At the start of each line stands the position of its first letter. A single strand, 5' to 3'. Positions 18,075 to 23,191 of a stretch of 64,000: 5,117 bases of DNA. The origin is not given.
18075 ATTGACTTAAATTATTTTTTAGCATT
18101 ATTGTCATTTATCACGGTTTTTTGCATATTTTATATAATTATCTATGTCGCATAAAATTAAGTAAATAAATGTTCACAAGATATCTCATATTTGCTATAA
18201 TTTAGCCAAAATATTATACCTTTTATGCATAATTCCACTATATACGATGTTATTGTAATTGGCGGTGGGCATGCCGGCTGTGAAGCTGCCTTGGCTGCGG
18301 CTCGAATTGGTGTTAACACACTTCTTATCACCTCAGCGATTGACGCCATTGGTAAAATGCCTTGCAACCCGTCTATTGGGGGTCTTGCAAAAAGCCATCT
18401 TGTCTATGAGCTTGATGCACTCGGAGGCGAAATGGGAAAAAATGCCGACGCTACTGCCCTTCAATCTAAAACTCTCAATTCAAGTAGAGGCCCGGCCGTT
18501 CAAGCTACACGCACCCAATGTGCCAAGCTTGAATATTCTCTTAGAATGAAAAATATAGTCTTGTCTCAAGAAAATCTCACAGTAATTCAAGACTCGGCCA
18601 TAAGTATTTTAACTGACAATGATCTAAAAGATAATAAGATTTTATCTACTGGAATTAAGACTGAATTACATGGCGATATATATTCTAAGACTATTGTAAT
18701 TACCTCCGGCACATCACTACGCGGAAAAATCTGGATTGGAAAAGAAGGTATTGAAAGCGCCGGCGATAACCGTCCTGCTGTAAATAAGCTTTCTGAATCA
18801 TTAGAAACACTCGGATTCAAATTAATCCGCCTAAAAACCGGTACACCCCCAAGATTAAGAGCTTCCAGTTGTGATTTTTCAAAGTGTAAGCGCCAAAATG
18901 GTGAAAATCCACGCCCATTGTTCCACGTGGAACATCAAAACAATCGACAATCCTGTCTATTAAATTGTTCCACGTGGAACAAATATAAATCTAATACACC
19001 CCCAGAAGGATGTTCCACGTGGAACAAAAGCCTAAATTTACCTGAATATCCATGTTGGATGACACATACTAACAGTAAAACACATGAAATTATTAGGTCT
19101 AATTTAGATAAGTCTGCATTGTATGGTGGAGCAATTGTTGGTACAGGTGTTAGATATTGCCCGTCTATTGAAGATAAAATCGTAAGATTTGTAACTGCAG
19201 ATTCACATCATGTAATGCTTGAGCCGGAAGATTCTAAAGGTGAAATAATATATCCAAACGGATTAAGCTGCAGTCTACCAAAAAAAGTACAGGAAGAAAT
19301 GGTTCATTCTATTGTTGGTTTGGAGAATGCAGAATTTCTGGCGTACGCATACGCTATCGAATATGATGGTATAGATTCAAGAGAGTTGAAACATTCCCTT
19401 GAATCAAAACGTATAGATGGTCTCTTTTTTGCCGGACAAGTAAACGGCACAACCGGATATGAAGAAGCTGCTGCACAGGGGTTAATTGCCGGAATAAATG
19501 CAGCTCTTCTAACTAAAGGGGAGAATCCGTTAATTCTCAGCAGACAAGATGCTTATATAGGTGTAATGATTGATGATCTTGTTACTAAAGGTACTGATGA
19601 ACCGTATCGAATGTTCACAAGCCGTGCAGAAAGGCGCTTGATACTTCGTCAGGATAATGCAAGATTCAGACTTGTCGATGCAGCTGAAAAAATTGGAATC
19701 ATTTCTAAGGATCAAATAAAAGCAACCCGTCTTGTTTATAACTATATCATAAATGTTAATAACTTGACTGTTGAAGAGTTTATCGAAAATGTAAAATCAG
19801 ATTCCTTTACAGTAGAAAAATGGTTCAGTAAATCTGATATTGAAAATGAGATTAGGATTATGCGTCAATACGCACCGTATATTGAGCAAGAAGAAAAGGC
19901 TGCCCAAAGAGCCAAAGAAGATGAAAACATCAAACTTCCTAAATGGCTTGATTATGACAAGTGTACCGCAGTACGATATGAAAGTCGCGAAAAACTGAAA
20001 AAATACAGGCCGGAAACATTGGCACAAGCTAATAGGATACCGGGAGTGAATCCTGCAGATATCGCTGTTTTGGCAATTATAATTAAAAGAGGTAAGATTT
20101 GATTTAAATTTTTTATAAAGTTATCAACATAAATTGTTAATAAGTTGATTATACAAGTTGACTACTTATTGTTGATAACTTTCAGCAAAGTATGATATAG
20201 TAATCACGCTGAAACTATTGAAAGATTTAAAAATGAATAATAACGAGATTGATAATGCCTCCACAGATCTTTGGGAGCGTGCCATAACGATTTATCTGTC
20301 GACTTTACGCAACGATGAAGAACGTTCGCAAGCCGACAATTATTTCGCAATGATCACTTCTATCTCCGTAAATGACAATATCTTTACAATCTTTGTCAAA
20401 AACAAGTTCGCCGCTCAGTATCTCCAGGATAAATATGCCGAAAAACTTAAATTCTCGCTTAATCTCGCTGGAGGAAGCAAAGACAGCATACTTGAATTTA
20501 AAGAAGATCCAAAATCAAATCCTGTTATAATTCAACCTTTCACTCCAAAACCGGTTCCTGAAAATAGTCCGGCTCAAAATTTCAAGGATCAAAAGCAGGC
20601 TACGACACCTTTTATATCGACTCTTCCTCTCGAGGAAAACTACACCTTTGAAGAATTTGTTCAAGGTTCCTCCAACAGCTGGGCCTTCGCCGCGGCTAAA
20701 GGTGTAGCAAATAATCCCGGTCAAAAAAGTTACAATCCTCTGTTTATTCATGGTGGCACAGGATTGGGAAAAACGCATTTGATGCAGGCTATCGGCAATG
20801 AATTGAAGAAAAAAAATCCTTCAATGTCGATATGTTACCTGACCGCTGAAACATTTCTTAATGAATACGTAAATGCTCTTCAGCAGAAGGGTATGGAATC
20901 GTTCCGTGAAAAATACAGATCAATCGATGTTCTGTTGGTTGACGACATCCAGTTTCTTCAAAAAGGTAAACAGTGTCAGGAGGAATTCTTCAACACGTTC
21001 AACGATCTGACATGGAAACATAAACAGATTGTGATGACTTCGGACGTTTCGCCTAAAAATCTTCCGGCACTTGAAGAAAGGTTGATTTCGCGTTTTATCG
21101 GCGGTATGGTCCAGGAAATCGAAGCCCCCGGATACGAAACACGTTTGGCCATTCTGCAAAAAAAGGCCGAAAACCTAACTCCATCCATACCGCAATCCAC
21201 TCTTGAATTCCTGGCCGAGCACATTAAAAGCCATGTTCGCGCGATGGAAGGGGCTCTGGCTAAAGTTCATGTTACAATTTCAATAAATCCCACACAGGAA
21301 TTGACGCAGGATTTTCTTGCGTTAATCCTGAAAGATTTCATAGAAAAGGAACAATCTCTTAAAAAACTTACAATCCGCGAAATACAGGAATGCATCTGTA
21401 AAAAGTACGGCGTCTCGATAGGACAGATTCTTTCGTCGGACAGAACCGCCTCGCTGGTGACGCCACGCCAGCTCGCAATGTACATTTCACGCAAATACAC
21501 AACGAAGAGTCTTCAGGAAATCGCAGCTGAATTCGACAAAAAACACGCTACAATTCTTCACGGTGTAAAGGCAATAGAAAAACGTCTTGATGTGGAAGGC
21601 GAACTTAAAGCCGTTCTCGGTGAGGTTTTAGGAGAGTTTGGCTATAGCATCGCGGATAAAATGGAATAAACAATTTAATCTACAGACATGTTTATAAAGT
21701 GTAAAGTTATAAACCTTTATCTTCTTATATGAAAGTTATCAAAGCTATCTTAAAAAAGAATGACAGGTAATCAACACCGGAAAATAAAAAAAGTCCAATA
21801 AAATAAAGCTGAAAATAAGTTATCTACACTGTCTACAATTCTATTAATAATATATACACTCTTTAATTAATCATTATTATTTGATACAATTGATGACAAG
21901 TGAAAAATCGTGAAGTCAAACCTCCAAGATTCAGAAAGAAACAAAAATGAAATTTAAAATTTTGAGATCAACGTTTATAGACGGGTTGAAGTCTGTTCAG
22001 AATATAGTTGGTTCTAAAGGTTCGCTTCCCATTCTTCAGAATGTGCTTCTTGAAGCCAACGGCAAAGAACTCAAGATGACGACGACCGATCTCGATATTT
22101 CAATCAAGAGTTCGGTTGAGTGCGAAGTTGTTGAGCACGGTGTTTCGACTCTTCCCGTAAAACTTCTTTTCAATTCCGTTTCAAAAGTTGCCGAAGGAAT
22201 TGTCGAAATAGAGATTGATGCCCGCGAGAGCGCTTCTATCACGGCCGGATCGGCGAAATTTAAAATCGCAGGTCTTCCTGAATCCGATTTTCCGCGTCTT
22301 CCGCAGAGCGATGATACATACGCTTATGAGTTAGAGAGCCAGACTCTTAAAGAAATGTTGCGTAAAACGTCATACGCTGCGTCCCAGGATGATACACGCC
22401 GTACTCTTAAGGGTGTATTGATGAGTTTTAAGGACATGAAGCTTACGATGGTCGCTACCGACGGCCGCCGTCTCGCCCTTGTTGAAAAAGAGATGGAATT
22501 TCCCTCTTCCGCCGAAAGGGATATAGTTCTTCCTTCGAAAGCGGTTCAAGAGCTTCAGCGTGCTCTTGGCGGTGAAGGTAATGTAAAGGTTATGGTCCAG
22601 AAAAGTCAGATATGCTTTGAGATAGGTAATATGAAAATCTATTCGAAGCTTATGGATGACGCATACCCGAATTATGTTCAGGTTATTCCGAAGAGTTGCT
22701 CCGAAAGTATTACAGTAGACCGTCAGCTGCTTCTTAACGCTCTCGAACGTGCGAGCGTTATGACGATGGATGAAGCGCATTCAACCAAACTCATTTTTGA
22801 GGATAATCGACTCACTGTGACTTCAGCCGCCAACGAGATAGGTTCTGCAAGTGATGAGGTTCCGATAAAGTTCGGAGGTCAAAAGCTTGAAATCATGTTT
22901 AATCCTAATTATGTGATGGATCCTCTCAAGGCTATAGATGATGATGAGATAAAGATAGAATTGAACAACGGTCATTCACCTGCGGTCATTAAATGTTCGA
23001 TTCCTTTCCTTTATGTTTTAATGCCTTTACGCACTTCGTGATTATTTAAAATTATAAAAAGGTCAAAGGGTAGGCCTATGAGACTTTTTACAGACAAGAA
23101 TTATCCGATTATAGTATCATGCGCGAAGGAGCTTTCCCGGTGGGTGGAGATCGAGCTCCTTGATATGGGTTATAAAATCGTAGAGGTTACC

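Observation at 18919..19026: Three perfect parS palindromes packed into an in-frame extra segment of mnmG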

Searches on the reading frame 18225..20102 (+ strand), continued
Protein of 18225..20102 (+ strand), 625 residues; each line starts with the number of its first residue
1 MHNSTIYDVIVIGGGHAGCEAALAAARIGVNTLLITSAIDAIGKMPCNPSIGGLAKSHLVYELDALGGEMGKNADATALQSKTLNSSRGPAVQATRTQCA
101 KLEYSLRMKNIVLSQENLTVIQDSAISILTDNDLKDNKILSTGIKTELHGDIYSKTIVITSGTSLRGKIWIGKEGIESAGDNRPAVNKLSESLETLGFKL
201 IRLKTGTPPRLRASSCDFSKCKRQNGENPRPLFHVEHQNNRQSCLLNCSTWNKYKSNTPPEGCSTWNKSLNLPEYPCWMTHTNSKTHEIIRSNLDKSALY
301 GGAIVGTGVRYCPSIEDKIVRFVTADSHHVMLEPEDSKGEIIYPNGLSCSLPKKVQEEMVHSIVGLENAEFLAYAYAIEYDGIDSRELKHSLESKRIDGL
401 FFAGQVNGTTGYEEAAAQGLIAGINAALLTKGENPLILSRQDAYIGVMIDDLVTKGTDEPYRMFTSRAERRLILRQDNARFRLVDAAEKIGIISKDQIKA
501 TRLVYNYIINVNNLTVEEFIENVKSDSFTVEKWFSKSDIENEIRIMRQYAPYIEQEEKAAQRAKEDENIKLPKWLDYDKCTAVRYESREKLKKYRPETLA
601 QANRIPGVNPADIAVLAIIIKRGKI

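Call 36: find_homologous_proteins(query=L047:13215-14171:+, max_evalue=1e-10)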
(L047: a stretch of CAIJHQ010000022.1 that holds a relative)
Query L047:13215-14171:+ (319 aa): 8000 proteins with E <= 1e-10 among 8000 candidates; the best 120 are listed.
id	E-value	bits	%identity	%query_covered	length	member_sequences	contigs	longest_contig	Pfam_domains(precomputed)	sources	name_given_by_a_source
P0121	3.1e-196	669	100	97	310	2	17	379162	PF17762.9,PF23552.3,PF02195.27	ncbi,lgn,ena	-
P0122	6.8e-170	582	87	97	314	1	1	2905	PF17762.9,PF23552.3,PF02195.27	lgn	-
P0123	2.7e-168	577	86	97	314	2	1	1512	PF17762.9,PF23552.3,PF02195.27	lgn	-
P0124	6.5e-168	576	86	97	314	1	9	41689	PF17762.9,PF23552.3,PF02195.27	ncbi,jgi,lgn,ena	-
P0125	1.0e-165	569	85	98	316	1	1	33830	PF17762.9,PF23552.3,PF02195.27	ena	-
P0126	1.6e-164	565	85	97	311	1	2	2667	PF17762.9,PF23552.3,PF02195.27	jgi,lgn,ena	-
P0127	1.1e-156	539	80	97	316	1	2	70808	PF17762.9,PF23552.3,PF02195.27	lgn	-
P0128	1.6e-153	529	79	97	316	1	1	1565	PF17762.9,PF23552.3,PF02195.27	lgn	-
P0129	2.5e-152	525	79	97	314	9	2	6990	PF17762.9,PF23552.3,PF02195.27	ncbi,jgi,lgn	jgi:ParB family chromosome partitioning protein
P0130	4.1e-152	524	90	82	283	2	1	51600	PF17762.9,PF23552.3,PF02195.27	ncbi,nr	ncbi:MAG: ParB/RepB/Spo0J family partition protein [Candidatus Omnitrophica bacterium]|nr:ParB/RepB/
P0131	1.2e-151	522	79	97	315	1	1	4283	PF17762.9,PF23552.3,PF02195.27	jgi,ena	-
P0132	1.5e-151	522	78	97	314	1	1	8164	PF17762.9,PF23552.3,PF02195.27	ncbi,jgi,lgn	jgi:ParB family chromosome partitioning protein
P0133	2.7e-151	521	78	97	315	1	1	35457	PF17762.9,PF23552.3,PF02195.27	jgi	jgi:ParB family chromosome partitioning protein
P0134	7.9e-151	520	77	97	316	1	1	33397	PF17762.9,PF23552.3,PF02195.27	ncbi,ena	-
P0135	8.7e-151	520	78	97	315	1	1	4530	PF17762.9,PF23552.3,PF02195.27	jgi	jgi:ParB family chromosome partitioning protein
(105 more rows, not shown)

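Call 37: find_encoding_contigs(protein=P0037, flank=10000, max_places=2)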
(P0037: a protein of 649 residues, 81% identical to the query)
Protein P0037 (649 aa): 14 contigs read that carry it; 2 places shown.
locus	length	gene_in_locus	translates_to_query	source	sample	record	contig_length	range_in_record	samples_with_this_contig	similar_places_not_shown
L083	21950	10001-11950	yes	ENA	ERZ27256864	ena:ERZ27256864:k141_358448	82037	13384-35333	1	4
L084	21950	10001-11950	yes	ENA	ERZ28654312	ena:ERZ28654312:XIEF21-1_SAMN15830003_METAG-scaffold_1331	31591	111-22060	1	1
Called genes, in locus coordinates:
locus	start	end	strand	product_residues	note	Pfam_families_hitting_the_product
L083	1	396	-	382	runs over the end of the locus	PF01797:Y1_Tnp (weak)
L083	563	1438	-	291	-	-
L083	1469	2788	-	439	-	PF10396:TrmE_N, PF12631:MnmE_helical, PF01926:MMR_HSR1, PF02421:FeoB_N (faint)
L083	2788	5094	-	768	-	PF00999:Na_H_Exchanger, PF00359:PTS_EIIA_2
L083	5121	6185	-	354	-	PF01636:APH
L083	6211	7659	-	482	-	-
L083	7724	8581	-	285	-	PF01676:Metalloenzyme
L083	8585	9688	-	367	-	-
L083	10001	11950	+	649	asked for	PF01134:GIDA, PF03486:HI0933_like (weak), PF07992:Pyr_redox_2 (weak), PF12831:FAD_oxidored, PF01134:GIDA, PF13932:SAM_GIDA_C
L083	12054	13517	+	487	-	PF00308:Bac_DnaA, PF00004:AAA (weak), PF01695:IstB_IS21, PF13401:AAA_22 (faint), PF08299:Bac_DnaA_C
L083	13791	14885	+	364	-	PF00712:DNA_pol3_beta, PF02767:DNA_pol3_beta_2, PF02768:DNA_pol3_beta_3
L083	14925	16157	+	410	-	PF22020:RlmL_1st, PF02926:THUMP, PF01170:UPF0020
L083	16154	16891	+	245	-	-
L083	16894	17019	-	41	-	-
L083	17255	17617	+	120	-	PF12773:DZR (weak)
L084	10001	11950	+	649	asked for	PF01134:GIDA, PF03486:HI0933_like (weak), PF07992:Pyr_redox_2 (weak), PF12831:FAD_oxidored, PF01134:GIDA, PF13932:SAM_GIDA_C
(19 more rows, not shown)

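Call 38: find_encoding_contigs(protein=P0105, flank=10000, max_places=2)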
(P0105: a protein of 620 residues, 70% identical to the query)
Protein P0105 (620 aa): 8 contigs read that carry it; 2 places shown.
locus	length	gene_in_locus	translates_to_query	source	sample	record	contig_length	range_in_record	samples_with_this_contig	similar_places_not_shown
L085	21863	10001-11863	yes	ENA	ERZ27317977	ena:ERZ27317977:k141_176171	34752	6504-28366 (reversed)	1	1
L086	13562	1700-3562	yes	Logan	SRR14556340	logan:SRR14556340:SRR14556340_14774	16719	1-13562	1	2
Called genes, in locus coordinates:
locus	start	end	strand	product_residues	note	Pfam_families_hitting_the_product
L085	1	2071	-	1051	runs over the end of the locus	-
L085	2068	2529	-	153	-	PF07963:N_methyl (weak)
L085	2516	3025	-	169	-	-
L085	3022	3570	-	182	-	-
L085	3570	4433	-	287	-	-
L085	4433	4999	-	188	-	PF07963:N_methyl (weak)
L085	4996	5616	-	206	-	PF07963:N_methyl (weak)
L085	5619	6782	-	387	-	PF08334:T2SSG (faint)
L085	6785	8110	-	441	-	PF28597:T2SSF_N, PF00482:T2SSF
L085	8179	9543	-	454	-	PF10396:TrmE_N, PF12631:MnmE_helical, PF00350:Dynamin_N (faint), PF01926:MMR_HSR1, PF02421:FeoB_N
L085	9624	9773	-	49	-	-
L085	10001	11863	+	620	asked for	PF01134:GIDA, PF12831:FAD_oxidored (weak), PF01134:GIDA, PF13932:SAM_GIDA_C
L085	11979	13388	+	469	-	PF00308:Bac_DnaA, PF00004:AAA (weak), PF01695:IstB_IS21, PF08299:Bac_DnaA_C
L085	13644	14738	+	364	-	PF00712:DNA_pol3_beta, PF02767:DNA_pol3_beta_2, PF02768:DNA_pol3_beta_3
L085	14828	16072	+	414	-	PF22020:RlmL_1st, PF02926:THUMP, PF01170:UPF0020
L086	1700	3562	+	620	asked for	PF01134:GIDA, PF12831:FAD_oxidored (weak), PF01134:GIDA, PF13932:SAM_GIDA_C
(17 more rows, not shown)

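Call 39: find_encoding_contigs(protein=P0110, flank=10000, max_places=2)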
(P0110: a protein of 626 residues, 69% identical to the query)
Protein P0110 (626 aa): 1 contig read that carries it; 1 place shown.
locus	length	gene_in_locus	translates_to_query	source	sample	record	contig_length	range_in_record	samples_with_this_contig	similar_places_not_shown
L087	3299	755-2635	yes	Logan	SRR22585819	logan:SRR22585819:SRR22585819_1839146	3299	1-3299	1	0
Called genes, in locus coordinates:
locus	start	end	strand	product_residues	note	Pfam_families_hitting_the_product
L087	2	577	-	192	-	?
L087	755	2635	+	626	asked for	PF01134:GIDA, PF12831:FAD_oxidored (weak), PF01134:GIDA, PF13932:SAM_GIDA_C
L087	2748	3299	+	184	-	?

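Call 46: predict_structure(alignment_id=A1)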
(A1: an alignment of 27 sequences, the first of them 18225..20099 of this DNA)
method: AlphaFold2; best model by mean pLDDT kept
length: 625 residues; sequences in the alignment: 27
mean_pLDDT: 61.4   pTM: 0.55
mean pLDDT of the five models: 61.4, 57.9, 55.5, 50.1, 47.5
residues with pLDDT >= 90: 60; 70-90: 210; 50-70: 131; < 50: 224
segments of 3 or more residues with pLDDT < 50: 1-3, 46-101, 173-182, 205-208, 224-282, 297-325, 331-349, 408-410, 446-476
pLDDT, mean of each block of 10 residues (from residue 1): 71 83 89 89 52 27 24 26 28 30 66 90 91 67 92 93 58 41 66 85 53 64 43 41 26 28 27 34 59 53 30 33 44 47 44 69 72 54 73 88 65 68 92 78 52 36 31 46 75 79 84 81 86 84 67 53 70 83 83 88 79 80 62
secondary structure, 60 per line:
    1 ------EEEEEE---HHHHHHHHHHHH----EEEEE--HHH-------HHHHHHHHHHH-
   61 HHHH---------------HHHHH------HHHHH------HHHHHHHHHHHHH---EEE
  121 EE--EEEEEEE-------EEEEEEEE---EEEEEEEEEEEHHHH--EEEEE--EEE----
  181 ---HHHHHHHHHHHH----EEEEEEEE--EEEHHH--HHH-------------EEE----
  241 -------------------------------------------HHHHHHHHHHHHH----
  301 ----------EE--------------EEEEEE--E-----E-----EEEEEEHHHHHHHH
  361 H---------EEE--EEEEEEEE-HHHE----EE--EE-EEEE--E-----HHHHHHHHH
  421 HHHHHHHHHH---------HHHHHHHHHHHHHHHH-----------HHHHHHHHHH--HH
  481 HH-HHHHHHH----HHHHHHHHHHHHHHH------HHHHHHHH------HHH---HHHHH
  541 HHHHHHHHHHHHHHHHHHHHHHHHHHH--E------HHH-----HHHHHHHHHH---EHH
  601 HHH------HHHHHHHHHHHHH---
elements in order: E7-12 H16-27 E32-36 H49-59 H61-64 H80-84 H91-95 H102-114 E118-122 E125-131 E139-146 E150-160 H161-164 E167-171 E174-176 H184-195 E200-207 E210-212 E234-236 H284-296 E327-332 E347-352 H353-361 E371-373 E376-383 E400-403 H412-430 H440-455 H467-476 H479-482 H484-490 H495-509 H516-523 H536-567 H585-594 H599-603 H610-622
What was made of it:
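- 18840..19073 (+): Expanded variable loop of MnmG (GTPPR to THTN, 74 aa versus 44-48 aa typical) that hosts the parS array. The AF2 model has pLDDT below 50 and no secondary structure at 224-282, but the model is poor overall (call 46).
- The structural model was too poor to confirm that the loop is exposed (call 46).
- Tried and rejected: The AlphaFold2 model from a 27-sequence alignment of relatives 70-95% identical to the window protein was poor (mean pLDDT 61, pTM 0.55; call 46).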

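Call 56: search_protein_representatives(protein=window:18225-20099:+)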
Query: 625 residues. Proteins with E-value up to 0.001 (for the whole library): 20821; up to 1e-10: 10538; up to 1e-30: 2691. The best 150 are listed.
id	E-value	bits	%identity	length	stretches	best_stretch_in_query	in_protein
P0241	4.8e-272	920.3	66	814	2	239-623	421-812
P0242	1.9e-269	911.7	73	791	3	272-623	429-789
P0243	1.3e-268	909.0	71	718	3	265-623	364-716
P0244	7.1e-257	870.2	70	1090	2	12-507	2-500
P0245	2.5e-253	858.5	69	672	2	142-625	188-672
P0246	7.8e-252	853.5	65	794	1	7-623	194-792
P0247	3.7e-243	824.9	68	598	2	275-625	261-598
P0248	6.7e-238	807.5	67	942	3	242-516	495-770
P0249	2.5e-222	756.1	72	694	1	6-494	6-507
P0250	3.9e-220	748.9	63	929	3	262-500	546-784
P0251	7.0e-210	715.0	63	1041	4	269-502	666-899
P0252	3.1e-202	689.7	71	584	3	256-625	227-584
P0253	3.2e-201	686.4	58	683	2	278-624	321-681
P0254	4.1e-199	679.4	58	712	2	279-622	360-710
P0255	3.6e-174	597.1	51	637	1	7-622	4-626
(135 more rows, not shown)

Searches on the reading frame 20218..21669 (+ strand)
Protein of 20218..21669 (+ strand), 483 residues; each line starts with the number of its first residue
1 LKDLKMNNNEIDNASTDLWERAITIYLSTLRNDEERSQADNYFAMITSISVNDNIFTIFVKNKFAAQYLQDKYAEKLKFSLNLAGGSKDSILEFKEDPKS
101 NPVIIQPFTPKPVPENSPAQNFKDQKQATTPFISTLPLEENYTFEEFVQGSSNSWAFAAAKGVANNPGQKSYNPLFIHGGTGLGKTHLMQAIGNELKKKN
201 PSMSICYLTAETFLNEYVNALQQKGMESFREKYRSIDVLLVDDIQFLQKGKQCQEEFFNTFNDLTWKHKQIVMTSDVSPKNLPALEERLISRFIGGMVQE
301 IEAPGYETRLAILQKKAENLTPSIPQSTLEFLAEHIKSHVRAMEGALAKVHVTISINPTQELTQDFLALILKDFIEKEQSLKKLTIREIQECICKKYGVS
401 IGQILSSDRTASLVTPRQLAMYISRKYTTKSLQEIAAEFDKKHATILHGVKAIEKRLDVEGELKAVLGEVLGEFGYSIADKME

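Call 7: search_protein_families(library=pfam, proteins=[window:20218-21669:+])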
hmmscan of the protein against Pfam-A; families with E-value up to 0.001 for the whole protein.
window:20218-21669:+ (483 aa): 8 families
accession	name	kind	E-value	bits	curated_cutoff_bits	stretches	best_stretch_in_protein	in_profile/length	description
PF00308.24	Bac_DnaA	-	1e-63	214.8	23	1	138-298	1-160/162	Bacterial DnaA ATPAse domain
PF08299.17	Bac_DnaA_C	-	2.5e-22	79.1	31.5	1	387-453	2-69/69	Bacterial dnaA protein helix-turn-helix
PF01695.23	IstB_IS21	-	3.9e-09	36.8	24.1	1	175-278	95-195/238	IstB-like ATP binding protein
PF13401.12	AAA_22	-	4.2e-06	27.5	27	1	173-265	6-108/130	AAA domain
PF00004.35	AAA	-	5.1e-06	27.4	21.2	1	176-275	2-108/131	ATPase family associated with various cellular activities (AAA)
PF07693.20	KAP_NTPase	-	0.00011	22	20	1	175-350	23-126/293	KAP family P-loop domain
PF13173.12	AAA_14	-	0.00032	21.1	27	1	173-275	3-97/129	AAA domain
PF01637.24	ATPase_2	-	0.00047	20.5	33.2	0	170-276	18-117/225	ATPase domain predominantly from Archaea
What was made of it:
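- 20218..21669 (+): dnaA. Pfam Bac_DnaA 1e-63 and Bac_DnaA_C 2.5e-22 (call 7).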

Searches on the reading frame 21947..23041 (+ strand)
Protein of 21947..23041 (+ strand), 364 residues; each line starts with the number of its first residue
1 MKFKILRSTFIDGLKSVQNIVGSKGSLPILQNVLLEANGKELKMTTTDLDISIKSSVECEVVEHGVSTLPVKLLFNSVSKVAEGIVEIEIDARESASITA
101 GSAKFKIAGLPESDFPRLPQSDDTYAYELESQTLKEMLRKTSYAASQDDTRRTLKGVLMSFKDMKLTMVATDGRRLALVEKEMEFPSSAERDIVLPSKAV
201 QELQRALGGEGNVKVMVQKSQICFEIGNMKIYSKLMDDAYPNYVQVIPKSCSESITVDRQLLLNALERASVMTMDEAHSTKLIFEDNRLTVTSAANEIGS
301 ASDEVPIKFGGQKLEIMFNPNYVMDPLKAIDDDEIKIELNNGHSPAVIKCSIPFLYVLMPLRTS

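Call 7: search_protein_families(library=pfam, proteins=[window:21947-23041:+])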
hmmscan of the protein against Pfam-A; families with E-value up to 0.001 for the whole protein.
window:21947-23041:+ (364 aa): 3 families
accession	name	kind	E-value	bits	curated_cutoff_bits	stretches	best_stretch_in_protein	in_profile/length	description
PF00712.24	DNA_pol3_beta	-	4.2e-33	114.5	24.4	1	1-119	1-120/120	DNA polymerase III beta subunit, N-terminal domain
PF02767.21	DNA_pol3_beta_2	-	1.3e-28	100.1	27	1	128-242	1-116/116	DNA polymerase III beta subunit, central domain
PF02768.20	DNA_pol3_beta_3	-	5.7e-23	81.5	27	1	245-349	2-106/121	DNA polymerase III beta subunit, C-terminal domain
